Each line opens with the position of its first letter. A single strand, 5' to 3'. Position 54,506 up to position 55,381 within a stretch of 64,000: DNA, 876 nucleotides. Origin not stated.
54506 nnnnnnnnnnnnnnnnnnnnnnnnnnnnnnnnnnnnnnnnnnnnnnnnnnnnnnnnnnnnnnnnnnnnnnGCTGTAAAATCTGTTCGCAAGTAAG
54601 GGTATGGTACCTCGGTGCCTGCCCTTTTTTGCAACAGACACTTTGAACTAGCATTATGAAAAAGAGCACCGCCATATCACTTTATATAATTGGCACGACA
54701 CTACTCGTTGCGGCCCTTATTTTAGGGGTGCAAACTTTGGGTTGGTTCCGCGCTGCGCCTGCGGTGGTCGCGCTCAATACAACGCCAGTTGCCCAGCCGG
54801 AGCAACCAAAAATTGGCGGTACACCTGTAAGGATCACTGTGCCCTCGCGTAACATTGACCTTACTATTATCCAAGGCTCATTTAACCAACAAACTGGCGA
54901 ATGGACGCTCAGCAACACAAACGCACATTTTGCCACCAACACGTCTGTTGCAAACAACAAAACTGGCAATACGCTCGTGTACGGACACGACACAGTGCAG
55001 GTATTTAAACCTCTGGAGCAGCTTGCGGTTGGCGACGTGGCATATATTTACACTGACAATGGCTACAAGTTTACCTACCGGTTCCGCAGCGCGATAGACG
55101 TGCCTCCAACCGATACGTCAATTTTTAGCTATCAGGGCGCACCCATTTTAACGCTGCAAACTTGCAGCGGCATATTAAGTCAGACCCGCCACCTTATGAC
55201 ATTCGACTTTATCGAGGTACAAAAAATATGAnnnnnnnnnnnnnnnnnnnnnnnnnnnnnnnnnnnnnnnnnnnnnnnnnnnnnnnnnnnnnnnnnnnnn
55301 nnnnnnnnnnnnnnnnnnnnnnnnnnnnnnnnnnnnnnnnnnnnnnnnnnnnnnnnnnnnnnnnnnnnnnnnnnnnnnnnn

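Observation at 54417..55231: A 52-aa gene that is almost nothing but a sorting signal, directly upstream of a sortase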

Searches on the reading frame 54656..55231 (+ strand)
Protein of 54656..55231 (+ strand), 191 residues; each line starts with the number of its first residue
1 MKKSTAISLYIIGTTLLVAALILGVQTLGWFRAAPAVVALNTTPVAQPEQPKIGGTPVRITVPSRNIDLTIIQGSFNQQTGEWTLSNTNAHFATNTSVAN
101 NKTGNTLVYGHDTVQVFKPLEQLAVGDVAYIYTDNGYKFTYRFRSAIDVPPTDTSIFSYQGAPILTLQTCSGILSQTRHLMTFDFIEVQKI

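Call 4: search_protein_families(library=pfam, proteins=[window:54656-55231:+], max_evalue=0.01)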
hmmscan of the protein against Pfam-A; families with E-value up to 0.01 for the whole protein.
window:54656-55231:+ (191 aa): 1 family
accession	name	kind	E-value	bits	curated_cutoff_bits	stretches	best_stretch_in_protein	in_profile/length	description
PF04203.18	Sortase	-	1.4e-18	67.2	26.6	1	60-175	1-112/125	Sortase domain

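Call 6: find_related_loci(query=window:54656-55231:+, collection=genome_contigs, flank=4000)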
Query window:54656-55231:+ (191 aa) in genome_contigs; peptide patterns used: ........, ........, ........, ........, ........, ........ (x = any residue, [..] = any of these).
61 stretches matched a pattern, but none encodes a relative of the query by tblastn (E <= 1e-3).

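Call 11: find_homologous_proteins(query=window:54656-55231:+, max_evalue=0.00001)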
Query window:54656-55231:+ (191 aa): 61 proteins with E <= 0.00001 among 478 candidates.
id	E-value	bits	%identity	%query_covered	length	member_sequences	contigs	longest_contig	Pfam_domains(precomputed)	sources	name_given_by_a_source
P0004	4.1e-110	383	91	100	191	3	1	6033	PF04203.19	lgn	-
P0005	4.5e-72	259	62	99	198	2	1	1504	PF04203.19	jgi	jgi:LPXTG-site transpeptidase (sortase) family protein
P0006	1.2e-71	258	65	99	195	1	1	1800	PF04203.19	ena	-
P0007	2.8e-69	250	62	99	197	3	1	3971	PF04203.19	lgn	-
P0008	4.5e-68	246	63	99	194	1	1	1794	PF04203.19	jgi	jgi:LPXTG-site transpeptidase (sortase) family protein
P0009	4.1e-66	240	61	99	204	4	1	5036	PF04203.19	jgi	jgi:LPXTG-site transpeptidase (sortase) family protein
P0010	6.4e-59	217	56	99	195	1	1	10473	PF04203.19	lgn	-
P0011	2.7e-53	198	56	81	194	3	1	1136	PF04203.19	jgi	jgi:LPXTG-site transpeptidase (sortase) family protein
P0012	1.7e-52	196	52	98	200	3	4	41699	PF04203.19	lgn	-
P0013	2.3e-50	189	51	87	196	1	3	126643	PF04203.19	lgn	-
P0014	1.8e-49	186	61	71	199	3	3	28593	PF04203.19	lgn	-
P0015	2.9e-49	185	53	84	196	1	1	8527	PF04203.19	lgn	-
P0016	5.1e-49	184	57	73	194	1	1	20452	PF04203.19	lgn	-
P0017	6.5e-44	168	51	79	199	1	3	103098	PF04203.19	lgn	-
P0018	2.1e-43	166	44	98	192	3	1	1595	PF04203.19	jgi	-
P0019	2.4e-43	166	54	71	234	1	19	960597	PF04203.19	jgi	jgi:sortase (surface protein transpeptidase)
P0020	5.2e-43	165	55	76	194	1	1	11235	PF04203.19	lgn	-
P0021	2.2e-42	163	47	93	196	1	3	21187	PF04203.19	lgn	-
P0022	1.4e-41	160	54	71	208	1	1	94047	PF04203.19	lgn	-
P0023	1.3e-40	157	45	96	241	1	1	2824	PF04203.19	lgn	-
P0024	5.0e-40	155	46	99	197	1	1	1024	PF04203.19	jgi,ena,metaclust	metaclust:\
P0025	1.2e-39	154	45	92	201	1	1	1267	PF04203.19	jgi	jgi:sortase (surface protein transpeptidase)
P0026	2.0e-39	153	44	94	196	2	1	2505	PF04203.19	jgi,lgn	jgi:LPXTG-site transpeptidase (sortase) family protein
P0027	8.8e-39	151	46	95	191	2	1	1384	PF04203.19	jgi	jgi:LPXTG-site transpeptidase (sortase) family protein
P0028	1.6e-38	150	50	71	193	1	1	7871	PF04203.19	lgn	-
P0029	1.7e-38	150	43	94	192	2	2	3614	PF04203.19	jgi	jgi:LPXTG-site transpeptidase (sortase) family protein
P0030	2.3e-38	150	42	94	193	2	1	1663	PF04203.19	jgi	jgi:LPXTG-site transpeptidase (sortase) family protein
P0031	3.0e-38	149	49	78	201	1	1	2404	PF04203.19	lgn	-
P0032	2.1e-37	146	45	81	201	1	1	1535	PF04203.19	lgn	-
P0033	2.1e-37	146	43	93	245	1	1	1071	PF04203.19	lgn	-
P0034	4.9e-37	145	41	99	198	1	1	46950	PF04203.19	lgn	-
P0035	6.3e-37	145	41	97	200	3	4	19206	PF04203.19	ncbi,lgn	-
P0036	8.5e-37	144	47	73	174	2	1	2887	PF04203.19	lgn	-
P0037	1.2e-36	144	43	93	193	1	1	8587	PF04203.19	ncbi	ncbi:MAG: sortase [Candidatus Saccharimonadales bacterium]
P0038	2.9e-36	143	51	72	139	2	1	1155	PF04203.19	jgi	jgi:LPXTG-site transpeptidase (sortase) family protein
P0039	4.6e-36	142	48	73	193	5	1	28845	PF04203.19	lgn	-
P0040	1.1e-35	141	42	93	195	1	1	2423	PF04203.19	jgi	jgi:LPXTG-site transpeptidase (sortase) family protein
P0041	1.2e-35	141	49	74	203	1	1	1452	PF04203.19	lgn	-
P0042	2.9e-35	139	41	96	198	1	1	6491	PF04203.19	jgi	jgi:LPXTG-site transpeptidase (sortase) family protein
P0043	3.6e-35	139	48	82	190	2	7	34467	PF04203.19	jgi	jgi:sortase (surface protein transpeptidase)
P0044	3.9e-35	139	40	99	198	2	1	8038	PF04203.19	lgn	-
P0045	5.3e-35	139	43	91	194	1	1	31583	PF04203.19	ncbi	-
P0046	1.1e-34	138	42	93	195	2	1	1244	PF04203.19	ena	-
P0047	3.2e-34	136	46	74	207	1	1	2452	PF04203.19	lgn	-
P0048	8.3e-34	135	46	80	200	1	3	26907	PF04203.19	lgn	-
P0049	9.2e-34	135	46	77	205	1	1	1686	PF04203.19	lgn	-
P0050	1.4e-33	134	49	72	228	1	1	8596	PF04203.19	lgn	-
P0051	5.2e-33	132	43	82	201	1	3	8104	PF04203.19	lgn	-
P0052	1.8e-32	130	42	81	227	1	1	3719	PF04203.19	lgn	-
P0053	2.0e-32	130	43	80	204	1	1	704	PF04203.19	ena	-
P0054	2.8e-32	130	47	72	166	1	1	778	PF04203.19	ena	-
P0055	8.7e-32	128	44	75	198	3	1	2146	PF04203.19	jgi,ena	-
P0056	3.7e-31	126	40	100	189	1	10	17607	PF04203.19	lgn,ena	-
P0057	4.0e-31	126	44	81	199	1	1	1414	PF04203.19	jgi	-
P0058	8.9e-31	125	40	92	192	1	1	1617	PF04203.19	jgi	jgi:hypothetical protein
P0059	1.1e-30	125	38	99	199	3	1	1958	PF04203.19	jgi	jgi:LPXTG-site transpeptidase (sortase) family protein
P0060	1.1e-30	124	39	93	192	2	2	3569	PF04203.19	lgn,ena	-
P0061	1.6e-29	121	41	92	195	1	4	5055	PF04203.19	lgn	-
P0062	1.5e-27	114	45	69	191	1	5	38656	PF04203.19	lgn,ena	-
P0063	2.2e-26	110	40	96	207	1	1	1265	PF04203.19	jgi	-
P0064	5.2e-22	96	37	75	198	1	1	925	PF04203.19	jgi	-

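Call 14: search_protein_families(library=ncbifam, proteins=[window:54656-55231:+], max_evalue=1)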
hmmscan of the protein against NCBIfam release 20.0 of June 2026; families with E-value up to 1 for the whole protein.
window:54656-55231:+ (191 aa): 6 families
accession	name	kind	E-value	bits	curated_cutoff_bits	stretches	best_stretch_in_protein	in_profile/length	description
NF058671.1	sortase_SrtD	exception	3.5e-09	36.6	140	1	49-170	56-168/187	class D sortase, LPxTATN-specific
NF033746.1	class_D_sortase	subfamily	6.5e-09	35.7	165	1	51-170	4-114/135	class D sortase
TIGR01076.1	sortase_fam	subfamily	8.9e-09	35.3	39.35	1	60-181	3-123/136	sortase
NF033745.1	class_C_sortase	subfamily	3.1e-06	27.1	160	1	59-180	95-214/220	class C sortase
TIGR03784.1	marine_sortase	equivalog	5.6e-05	22.8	158.25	1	59-170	53-156/174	class GN sortase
NF033748.1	class_F_sortase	subfamily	0.0013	18.3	166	1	54-179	8-142/155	class F sortase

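Call 16: find_related_loci(query=A2, collection=genome_contigs, flank=5000)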
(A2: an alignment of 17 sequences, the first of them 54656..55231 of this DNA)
Query A2 (191 aa) in genome_contigs; peptide patterns used: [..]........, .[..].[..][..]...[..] (x = any residue, [..] = any of these).
140 stretches matched a pattern; 111 encode a relative of the query (tblastn E <= 1e-3); the best 80 are kept; 80 distinct loci.
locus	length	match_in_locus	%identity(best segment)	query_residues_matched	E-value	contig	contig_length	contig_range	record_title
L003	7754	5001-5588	59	1-190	3e-73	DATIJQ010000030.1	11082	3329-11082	MAG TPA_asm: Candidatus Saccharimonas sp. isolate SMAG_U15695 k141_583906, whole genome shotgun sequence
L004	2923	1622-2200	55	1-189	2e-67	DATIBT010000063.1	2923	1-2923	MAG TPA_asm: Candidatus Saccharimonadales bacterium isolate SMAG_U16297 k141_1903203, whole genome shotgun sequence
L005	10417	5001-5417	55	50-188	4e-50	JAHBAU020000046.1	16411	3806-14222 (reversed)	MAG: Candidatus Saccharibacteria bacterium isolate AQU-11 c_000000184649, whole genome shotgun sequence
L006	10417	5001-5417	56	53-191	5e-48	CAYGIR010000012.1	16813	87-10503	MAG TPA_asm: uncultured Candidatus Saccharibacteria bacterium isolate ERP113451_co1_98 genome assembly, contig: NODE_396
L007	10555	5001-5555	45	11-189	5e-48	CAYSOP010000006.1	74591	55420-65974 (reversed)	MAG TPA_asm: uncultured Candidatus Saccharibacteria bacterium isolate SRP200132_co1_551 genome assembly, contig: NODE_44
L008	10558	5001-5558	45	12-189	1e-47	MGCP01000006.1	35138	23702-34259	MAG: Candidatus Saccharibacteria bacterium RIFCSPHIGHO2_02_FULL_47_12 rifcsphigho2_02_scaffold_1458, whole genome shotgu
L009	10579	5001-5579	44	3-189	3e-47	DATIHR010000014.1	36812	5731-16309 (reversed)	MAG TPA_asm: Candidatus Saccharimonadales bacterium isolate SMAG_U15643 k141_735044, whole genome shotgun sequence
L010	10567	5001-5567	43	9-189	4e-46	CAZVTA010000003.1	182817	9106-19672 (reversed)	MAG TPA_asm: uncultured Candidatus Saccharibacteria bacterium isolate SRP342105_co3_76 genome assembly, contig: NODE_20_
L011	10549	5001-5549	44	10-188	1e-45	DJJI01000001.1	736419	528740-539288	MAG TPA_asm: Candidatus Saccharibacteria bacterium UBA6572 UBA6572_contig_1, whole genome shotgun sequence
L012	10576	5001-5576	43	2-189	2e-45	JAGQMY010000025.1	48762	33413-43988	MAG: Candidatus Saccharibacteria bacterium isolate HKST-UBA54 2015-01-06_1_(paired)_contig_54143, whole genome shotgun s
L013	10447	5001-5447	50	43-189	9e-45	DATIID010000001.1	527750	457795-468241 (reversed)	MAG TPA_asm: Candidatus Saccharimonadales bacterium isolate SMAG_U15655 k141_160847, whole genome shotgun sequence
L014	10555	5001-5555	41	12-186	2e-44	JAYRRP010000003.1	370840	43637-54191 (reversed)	MAG: Candidatus Saccharimonadales bacterium isolate XM1_ASGE3bin.32 k141_308254, whole genome shotgun sequence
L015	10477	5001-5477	46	33-191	2e-44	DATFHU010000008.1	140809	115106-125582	MAG TPA_asm: Candidatus Saccharimonadales bacterium isolate SMAG_U8697 k141_2351685, whole genome shotgun sequence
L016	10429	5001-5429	46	49-191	3e-44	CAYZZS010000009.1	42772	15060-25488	MAG TPA_asm: uncultured Candidatus Saccharibacteria bacterium isolate SRP144015_co1_48 genome assembly, contig: NODE_473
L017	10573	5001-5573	41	10-189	1e-43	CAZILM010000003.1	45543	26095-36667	MAG TPA_asm: uncultured Candidatus Saccharibacteria bacterium isolate SRP200132_co1_22 genome assembly, contig: NODE_129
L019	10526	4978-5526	46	12-188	9e-44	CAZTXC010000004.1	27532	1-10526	MAG TPA_asm: uncultured Candidatus Saccharibacteria bacterium isolate SRP342105_co1_323 genome assembly, contig: NODE_22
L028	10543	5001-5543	43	12-189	6e-42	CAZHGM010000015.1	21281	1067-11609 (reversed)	MAG TPA_asm: uncultured Candidatus Saccharibacteria bacterium isolate SRP286056_co1_663 genome assembly, contig: NODE_29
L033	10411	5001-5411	49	55-191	3e-41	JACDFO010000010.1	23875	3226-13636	MAG: Candidatus Saccharibacteria bacterium isolate MGR_bin388 SD2905_NODE_275_length_23875_cov_1.131506, whole genome sh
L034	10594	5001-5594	37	6-189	3e-41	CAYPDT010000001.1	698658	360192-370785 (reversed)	MAG TPA_asm: uncultured Candidatus Saccharibacteria bacterium isolate SRP170004_co1_264 genome assembly, contig: NODE_6_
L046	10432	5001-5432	45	48-191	1e-38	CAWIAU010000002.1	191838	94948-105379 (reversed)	MAG: uncultured bacterium isolate MFD01275.bin.1.89 genome assembly, contig: contig_33631, whole genome shotgun sequence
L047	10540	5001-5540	41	12-187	6e-38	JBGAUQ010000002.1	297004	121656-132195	MAG: Candidatus Saccharimonadales bacterium isolate MAG_AAO_AS.77 AAOAS-77_NODE_2_length_297004_cov_11.501325, whole gen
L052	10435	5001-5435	46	46-188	1e-37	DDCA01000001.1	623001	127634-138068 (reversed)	MAG TPA_asm: Candidatus Saccharibacteria bacterium UBA2018 UBA2018_contig_28, whole genome shotgun sequence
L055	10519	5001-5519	41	19-188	1e-36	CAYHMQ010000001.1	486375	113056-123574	MAG TPA_asm: uncultured Candidatus Saccharibacteria bacterium isolate ERP119705_co13_576 genome assembly, contig: NODE_2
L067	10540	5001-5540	40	12-189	6e-35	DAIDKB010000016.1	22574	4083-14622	MAG TPA_asm: bacterium isolate clean398 k141_1395975, whole genome shotgun sequence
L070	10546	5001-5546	39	7-189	1e-34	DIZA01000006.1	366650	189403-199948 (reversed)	MAG TPA_asm: Candidatus Saccharibacteria bacterium UBA6040 UBA6040_contig_23, whole genome shotgun sequence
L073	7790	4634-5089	42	37-188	4e-34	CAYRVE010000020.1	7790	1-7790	MAG TPA_asm: uncultured Candidatus Saccharibacteria bacterium isolate binchicken_co54_64 genome assembly, contig: NODE_1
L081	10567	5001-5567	37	3-188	2e-33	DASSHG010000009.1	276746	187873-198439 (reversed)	MAG TPA_asm: Candidatus Saccharimonadales bacterium isolate SMAG_U1053 k141_727542, whole genome shotgun sequence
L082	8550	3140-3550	41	55-191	8e-33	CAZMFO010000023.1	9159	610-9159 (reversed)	MAG TPA_asm: uncultured Candidatus Saccharibacteria bacterium isolate binchicken_co16_156 genome assembly, contig: NODE_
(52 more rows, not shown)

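Call 35: search_solved_structures(query=window:54656-55231:+, max_evalue=0.01)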
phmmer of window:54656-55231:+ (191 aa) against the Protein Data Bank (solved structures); distinct sequences matched with E-value up to 0.01: 4.
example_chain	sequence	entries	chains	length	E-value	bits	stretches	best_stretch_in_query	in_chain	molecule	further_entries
2xwg_A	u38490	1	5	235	8.3e-05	25.5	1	54-174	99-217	SORTASE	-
8t28_A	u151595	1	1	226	0.00084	22.2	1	55-180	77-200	Class C sortase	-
2kw8_A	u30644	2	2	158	0.0017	21.2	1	59-184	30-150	LPXTG-site transpeptidase family protein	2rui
24rr_A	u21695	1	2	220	0.0074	19.1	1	104-181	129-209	Ebp pilus assembly class C sortase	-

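Call 37: search_protein_families(library=pfam, proteins=[L033:4228-4803:+, L033:2000-4147:+, L033:1289-1864:+, L052:4023-4817:+, L067:3860-4927:+, L070:3673-4917:+, L046:4280-4816:+, L028:2807-4573:+, L013:5453-6730:+], max_evalue=0.01)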
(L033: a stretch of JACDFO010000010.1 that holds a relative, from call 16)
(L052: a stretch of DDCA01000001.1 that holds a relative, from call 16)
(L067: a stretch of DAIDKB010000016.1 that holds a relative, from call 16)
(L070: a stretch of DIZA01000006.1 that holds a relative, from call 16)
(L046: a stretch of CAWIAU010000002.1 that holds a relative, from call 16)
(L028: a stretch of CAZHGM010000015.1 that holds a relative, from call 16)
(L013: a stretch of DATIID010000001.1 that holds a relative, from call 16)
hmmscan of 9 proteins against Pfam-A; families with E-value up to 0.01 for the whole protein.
L033:4228-4803:+ (192 aa): 0 families

L033:2000-4147:+ (716 aa): 0 families

L033:1289-1864:+ (192 aa): 0 families

L052:4023-4817:+ (265 aa): 0 families

L067:3860-4927:+ (356 aa): 0 families

L070:3673-4917:+ (415 aa): 0 families

L046:4280-4816:+ (179 aa): 0 families

L028:2807-4573:+ (589 aa): 2 families
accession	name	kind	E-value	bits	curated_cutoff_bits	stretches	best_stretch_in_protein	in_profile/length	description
PF01522.26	Polysacc_deac_1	-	3.8e-17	62.8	23.1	1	39-177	6-118/124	Polysaccharide deacetylase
PF10096.14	DUF2334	-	6.5e-05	23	26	1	54-253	18-196/203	Uncharacterized protein conserved in bacteria (DUF2334)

L013:5453-6730:+ (426 aa): 6 families
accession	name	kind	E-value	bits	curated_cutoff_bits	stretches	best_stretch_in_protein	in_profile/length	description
PF00535.33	Glycos_transf_2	-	9.5e-33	113.9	23.3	1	59-227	1-167/168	Glycosyl transferase family 2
PF13641.12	Glyco_tranf_2_3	-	9e-25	88.5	27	1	58-284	3-230/230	Glycosyltransferase like family 2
PF13632.12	Glyco_trans_2_3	-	1.3e-20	74.5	27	1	142-346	1-187/198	Glycosyl transferase family group 2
PF13506.12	Glyco_transf_21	-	8.9e-06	25.7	21.7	1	121-281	14-172/174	Glycosyl transferase family 21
PF10111.15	Glyco_tranf_2_2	-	3.3e-05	24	27.3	1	64-240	8-194/276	Glycosyltransferase like family 2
PF13704.12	Glyco_tranf_2_4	-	0.00033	21.5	27.5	1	65-149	1-81/98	Glycosyl transferase family 2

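Call 51: search_protein_families(library=pfam, proteins=[L034:7003-8523:-, L082:6463-7737:+, L019:2880-4604:+, L081:7242-7796:-, L073:6957-7544:-, L055:9614-9970:+, L047:620-946:-, L081:1160-1885:+, L016:12-1487:+], max_evalue=0.001)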
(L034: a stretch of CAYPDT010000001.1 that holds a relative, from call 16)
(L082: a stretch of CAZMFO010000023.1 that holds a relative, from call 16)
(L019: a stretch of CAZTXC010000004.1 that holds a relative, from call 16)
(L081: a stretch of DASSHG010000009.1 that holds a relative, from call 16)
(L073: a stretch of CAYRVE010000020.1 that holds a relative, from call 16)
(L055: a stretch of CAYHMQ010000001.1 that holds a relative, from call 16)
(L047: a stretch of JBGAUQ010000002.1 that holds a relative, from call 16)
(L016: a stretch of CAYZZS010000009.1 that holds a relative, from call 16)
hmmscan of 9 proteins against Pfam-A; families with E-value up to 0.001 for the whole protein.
L034:7003-8523:- (506 aa): 6 families
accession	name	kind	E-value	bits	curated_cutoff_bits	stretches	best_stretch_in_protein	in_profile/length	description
PF00275.25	EPSP_synthase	-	1.3e-38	133.2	22.8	1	74-493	1-417/417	EPSP synthase (3-phosphoshikimate 1-carboxyvinyltransferase)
PF01381.28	HTH_3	-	5.2e-15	55.7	23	1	11-62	1-52/55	Helix-turn-helix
PF13560.12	HTH_31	-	3.1e-09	37.4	27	1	8-58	3-54/64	Helix-turn-helix domain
PF13443.12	HTH_26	-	4.1e-06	27.4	22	1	13-59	4-51/63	Cro/C1-type HTH DNA-binding domain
PF12844.13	HTH_19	-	5.2e-06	26.7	30.2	1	8-55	1-48/64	Helix-turn-helix domain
PF13744.12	HTH_37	-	0.00014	22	27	1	7-45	19-57/80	Helix-turn-helix domain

L082:6463-7737:+ (425 aa): 1 family
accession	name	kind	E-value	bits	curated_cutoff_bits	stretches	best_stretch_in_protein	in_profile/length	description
PF00464.25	SHMT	-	5.1e-155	516.4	27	1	2-392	4-399/399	Serine hydroxymethyltransferase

L019:2880-4604:+ (575 aa): 1 family
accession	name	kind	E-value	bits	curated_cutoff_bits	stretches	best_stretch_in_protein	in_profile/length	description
PF00331.26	Glyco_hydro_10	-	1.6e-82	277.7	22.1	1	261-570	6-310/311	Glycosyl hydrolase family 10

L081:7242-7796:- (184 aa): 1 family
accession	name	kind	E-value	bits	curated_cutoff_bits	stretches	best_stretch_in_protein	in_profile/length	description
PF00929.31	RNase_T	-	9.8e-17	62.4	24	1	11-171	1-163/164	Exonuclease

L073:6957-7544:- (195 aa): 2 families
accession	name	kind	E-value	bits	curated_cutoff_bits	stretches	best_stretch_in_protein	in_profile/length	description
PF03358.20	FMN_red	-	7.8e-37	126.6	24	1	1-141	2-143/152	NADPH-dependent FMN reductase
PF02525.22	Flavodoxin_2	-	6.6e-10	39.5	27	1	1-102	2-105/198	Flavodoxin-like fold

L055:9614-9970:+ (119 aa): 2 families
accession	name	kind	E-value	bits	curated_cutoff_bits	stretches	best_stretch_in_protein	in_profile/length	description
PF01638.23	HxlR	-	4.6e-30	103.8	20.8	1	28-115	1-88/91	HxlR-like helix-turn-helix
PF03551.20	PadR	-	0.00045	20.6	27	1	53-98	21-71/75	Transcriptional regulator PadR-like family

L047:620-946:- (108 aa): 1 family
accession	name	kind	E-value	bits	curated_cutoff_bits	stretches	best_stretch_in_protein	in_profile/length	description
PF04237.18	YjbR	-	2e-30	105.7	30.1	1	13-104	1-88/88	YjbR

L081:1160-1885:+ (242 aa): 0 families

L016:12-1487:+ (492 aa): 4 families
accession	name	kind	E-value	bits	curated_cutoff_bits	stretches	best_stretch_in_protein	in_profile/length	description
PF00122.25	E1-E2_ATPase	-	2.4e-42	144.9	28.1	1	2-158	24-181/181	E1-E2 ATPase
PF00702.32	Hydrolase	-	2.6e-34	119.7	26.4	1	174-393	1-191/191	haloacid dehalogenase-like hydrolase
PF08282.18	Hydrolase_3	-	2.3e-06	28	20.9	0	369-418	199-248/255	haloacid dehalogenase-like hydrolase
PF12710.13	HAD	-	5e-05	24.3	27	1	303-389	77-188/189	haloacid dehalogenase-like hydrolase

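Call 52: predict_structure(alignment_id=A1)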
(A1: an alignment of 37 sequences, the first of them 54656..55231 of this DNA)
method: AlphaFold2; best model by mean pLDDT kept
length: 191 residues; sequences in the alignment: 37
mean_pLDDT: 88.7   pTM: 0.74
mean pLDDT of the five models: 88.7, 87.4, 86.2, 86.2, 86.1
residues with pLDDT >= 90: 124; 70-90: 40; 50-70: 27; < 50: 0
segments of 3 or more residues with pLDDT < 50: none
pLDDT, mean of each block of 10 residues (from residue 1): 72 86 68 58 66 97 98 91 92 96 97 96 98 98 97 91 96 88 98 96
secondary structure, 60 per line:
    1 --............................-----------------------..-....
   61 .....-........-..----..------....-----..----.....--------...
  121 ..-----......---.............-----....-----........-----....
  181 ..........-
elements in order: H3-30 E57-62 E67-74 E90-93 E105-109 H118-122 E128-133 E137-149 H155-158 E164-171 E177-190
